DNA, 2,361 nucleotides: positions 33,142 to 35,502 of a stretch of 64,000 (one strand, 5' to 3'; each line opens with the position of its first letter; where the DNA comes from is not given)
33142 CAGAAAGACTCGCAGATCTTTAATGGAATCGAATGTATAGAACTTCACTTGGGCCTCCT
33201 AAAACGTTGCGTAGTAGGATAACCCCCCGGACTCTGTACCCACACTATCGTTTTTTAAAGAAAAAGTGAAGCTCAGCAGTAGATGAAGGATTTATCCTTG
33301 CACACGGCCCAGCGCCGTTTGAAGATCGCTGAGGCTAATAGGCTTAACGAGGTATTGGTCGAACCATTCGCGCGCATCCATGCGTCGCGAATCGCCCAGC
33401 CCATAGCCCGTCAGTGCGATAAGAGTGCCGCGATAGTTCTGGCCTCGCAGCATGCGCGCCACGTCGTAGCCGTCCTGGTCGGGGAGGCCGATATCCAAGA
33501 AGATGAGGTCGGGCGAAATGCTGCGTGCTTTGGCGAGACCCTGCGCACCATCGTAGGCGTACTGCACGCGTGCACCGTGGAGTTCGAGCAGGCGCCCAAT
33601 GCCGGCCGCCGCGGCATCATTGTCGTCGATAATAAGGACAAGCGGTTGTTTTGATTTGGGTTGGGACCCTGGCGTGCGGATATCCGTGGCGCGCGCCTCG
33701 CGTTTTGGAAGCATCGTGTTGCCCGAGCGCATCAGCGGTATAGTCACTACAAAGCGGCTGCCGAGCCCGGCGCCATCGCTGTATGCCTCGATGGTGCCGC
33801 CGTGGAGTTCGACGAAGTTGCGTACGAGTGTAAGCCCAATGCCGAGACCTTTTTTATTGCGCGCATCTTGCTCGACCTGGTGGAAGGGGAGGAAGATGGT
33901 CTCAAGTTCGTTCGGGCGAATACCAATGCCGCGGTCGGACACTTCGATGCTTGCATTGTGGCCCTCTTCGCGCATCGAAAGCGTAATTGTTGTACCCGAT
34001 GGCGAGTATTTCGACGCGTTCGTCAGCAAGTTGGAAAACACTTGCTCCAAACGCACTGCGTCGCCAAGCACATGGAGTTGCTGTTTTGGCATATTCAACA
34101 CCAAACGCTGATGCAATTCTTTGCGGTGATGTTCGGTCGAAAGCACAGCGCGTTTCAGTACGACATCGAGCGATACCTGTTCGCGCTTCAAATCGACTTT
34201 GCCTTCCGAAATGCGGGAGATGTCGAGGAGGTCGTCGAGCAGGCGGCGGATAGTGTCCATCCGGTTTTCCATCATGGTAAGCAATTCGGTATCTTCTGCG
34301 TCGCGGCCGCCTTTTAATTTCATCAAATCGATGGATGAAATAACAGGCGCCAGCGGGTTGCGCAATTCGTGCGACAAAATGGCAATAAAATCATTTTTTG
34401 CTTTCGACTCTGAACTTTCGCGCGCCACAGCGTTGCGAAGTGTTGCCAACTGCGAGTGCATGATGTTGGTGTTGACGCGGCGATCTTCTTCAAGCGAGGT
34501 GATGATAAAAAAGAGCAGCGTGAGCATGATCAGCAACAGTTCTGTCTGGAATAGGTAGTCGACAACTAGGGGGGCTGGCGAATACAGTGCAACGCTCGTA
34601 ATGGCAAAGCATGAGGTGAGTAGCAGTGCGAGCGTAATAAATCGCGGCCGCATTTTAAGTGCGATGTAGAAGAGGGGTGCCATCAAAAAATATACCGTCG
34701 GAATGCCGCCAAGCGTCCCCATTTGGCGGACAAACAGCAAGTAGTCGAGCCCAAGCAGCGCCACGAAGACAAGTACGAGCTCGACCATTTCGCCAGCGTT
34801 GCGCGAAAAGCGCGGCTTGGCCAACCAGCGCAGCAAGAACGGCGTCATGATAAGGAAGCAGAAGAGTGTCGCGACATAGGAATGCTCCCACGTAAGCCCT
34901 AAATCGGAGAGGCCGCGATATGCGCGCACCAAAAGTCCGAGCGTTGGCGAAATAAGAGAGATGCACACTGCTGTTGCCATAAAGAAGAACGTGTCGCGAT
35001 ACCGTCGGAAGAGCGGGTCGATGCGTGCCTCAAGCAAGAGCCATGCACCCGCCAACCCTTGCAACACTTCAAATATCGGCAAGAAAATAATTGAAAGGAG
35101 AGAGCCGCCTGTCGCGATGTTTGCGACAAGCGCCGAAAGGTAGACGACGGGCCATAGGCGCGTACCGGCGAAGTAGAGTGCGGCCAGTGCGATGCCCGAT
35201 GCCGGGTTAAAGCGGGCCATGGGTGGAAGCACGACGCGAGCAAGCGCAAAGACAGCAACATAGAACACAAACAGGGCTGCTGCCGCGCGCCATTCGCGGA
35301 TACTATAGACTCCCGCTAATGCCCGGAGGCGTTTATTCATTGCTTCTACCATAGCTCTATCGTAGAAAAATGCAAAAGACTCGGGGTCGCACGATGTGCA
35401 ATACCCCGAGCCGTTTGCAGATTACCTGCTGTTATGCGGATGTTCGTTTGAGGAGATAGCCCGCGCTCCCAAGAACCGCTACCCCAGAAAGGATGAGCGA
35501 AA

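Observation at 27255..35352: Duplicated membrane hybrid histidine kinases sharing one OmpR-type regulator, with no Hpt domain in sight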

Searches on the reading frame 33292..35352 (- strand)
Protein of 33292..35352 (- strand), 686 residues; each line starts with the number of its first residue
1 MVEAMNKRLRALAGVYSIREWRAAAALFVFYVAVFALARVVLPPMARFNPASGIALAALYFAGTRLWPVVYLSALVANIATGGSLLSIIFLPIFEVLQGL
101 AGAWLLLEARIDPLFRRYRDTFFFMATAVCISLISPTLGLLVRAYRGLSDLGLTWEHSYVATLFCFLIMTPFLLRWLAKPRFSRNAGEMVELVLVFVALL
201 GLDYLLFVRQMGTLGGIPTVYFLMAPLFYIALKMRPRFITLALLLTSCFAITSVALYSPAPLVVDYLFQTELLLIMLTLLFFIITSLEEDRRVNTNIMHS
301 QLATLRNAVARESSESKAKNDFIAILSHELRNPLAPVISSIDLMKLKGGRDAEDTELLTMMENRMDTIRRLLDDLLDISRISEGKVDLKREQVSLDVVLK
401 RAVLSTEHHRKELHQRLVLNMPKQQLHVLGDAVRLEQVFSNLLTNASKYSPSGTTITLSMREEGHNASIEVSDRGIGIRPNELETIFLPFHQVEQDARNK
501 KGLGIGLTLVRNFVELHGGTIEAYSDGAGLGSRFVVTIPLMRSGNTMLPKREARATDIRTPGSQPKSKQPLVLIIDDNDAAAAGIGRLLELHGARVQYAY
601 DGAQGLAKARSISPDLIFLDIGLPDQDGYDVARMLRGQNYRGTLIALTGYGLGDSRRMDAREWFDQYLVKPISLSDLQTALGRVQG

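Call 3: search_protein_families(library=pfam, proteins=[window:33292-35352:-], max_evalue=0.1)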
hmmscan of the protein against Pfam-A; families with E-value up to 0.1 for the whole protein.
window:33292-35352:- (686 aa): 7 families
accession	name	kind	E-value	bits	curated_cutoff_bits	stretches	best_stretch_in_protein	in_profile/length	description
PF02518.31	HATPase_c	-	2.2e-26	92.9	26.4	1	430-540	1-109/111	Histidine kinase-, DNA gyrase B-, and HSP90-like ATPase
PF00072.30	Response_reg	-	4.1e-18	66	30.2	1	572-681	1-110/111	Response regulator receiver domain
PF00512.31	HisKA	-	3.5e-14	53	26.9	1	318-384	1-66/66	His Kinase A (phospho-acceptor) domain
PF05231.19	MASE1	-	2.4e-08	33.9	29.8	1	24-285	6-286/299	MASE1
PF13589.12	HATPase_c_3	-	0.011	16.2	25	1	436-504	4-71/137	Histidine kinase-, DNA gyrase B-, and HSP90-like ATPase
PF13581.12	HATPase_c_2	-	0.024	15.1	27.4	1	439-515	40-110/127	Histidine kinase-like ATPase domain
PF14501.12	HATPase_c_5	-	0.039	14.3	22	1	435-523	6-88/102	GHKL domain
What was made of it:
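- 33292..35352 (-): HK2: MASE1-HisKA-HATPase_c-REC hybrid histidine kinase, 686 aa. Pfam domains (call 3).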

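Call 25: search_protein_families(library=ncbifam, proteins=[window:33292-35352:-], max_evalue=0.1)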
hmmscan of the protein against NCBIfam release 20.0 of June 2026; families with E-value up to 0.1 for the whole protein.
window:33292-35352:- (686 aa): 145 families (the best 25 are shown)
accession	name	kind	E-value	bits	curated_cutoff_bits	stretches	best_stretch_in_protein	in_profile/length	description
NF041947.1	LuxQ_Vibrio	equivalog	6.5e-51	173.2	1200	1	307-681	458-835/843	quorum-sensing autoinducer 2 sensor kinase/phosphatase LuxQ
TIGR02956.1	TMAO_torS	equivalog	9.3e-51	172.9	676.5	1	309-683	452-818/967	TMAO reductase system sensor histidine kinase/response regulator TorS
NF038297.2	hybrid_HK_HrmK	equivalog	5.4e-49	167.4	725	1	310-679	226-602/607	hybrid histidine kinase/response regulator HrmK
NF011874.0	PRK15347.1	equivalog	4.4e-48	164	852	2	308-542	387-616/921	two component system sensor kinase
NF008302.0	PRK11091.1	equivalog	1.5e-46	158.9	838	1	314-681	278-639/779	aerobic respiration two-component sensor histidine kinase ArcB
NF008099.0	PRK10841.1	equivalog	6.1e-46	156.6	920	2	313-551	464-701/949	two-component system sensor histidine kinase RcsC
NF041880.1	EPS_EpsF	equivalog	1.2e-45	156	900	2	302-539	257-492/492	response regulator EpsF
NF008318.0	PRK11107.1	equivalog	9.5e-45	153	890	2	308-551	282-529/920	two-component sensor histidine kinase BarA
NF041832.1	near_NosP_CTERM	subfamily_domain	1e-44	153.2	400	1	317-681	5-366/370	NahK/ErcS family hybrid sensor histidine kinase/response regulator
NF052574.1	HisKinEspCMyxo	equivalog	1.3e-44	152.5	1200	2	326-638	424-734/785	serine histidine kinase EspC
TIGR02966.1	phoR_proteo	equivalog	4.5e-43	147.5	334.2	1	309-537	104-332/333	phosphate regulon sensor histidine kinase PhoR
NF047874.1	MASE3_PAS_HK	subfamily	5.9e-43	147.6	560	1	301-541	380-626/655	MASE3 domain-containing sensor histidine kinase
NF046044.1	PnpS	equivalog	1.1e-42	146.5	400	1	314-539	165-390/390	two-component system histidine kinase PnpS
NF047465.1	hybrid_HK_LvrA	exception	2.7e-41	141.5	1200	1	316-678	199-577/819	hybrid histidine kinase/response regulator LvrA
NF033092.0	HK_WalK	equivalog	2.1e-40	138.9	725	1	301-539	355-593/594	cell wall metabolism sensor histidine kinase WalK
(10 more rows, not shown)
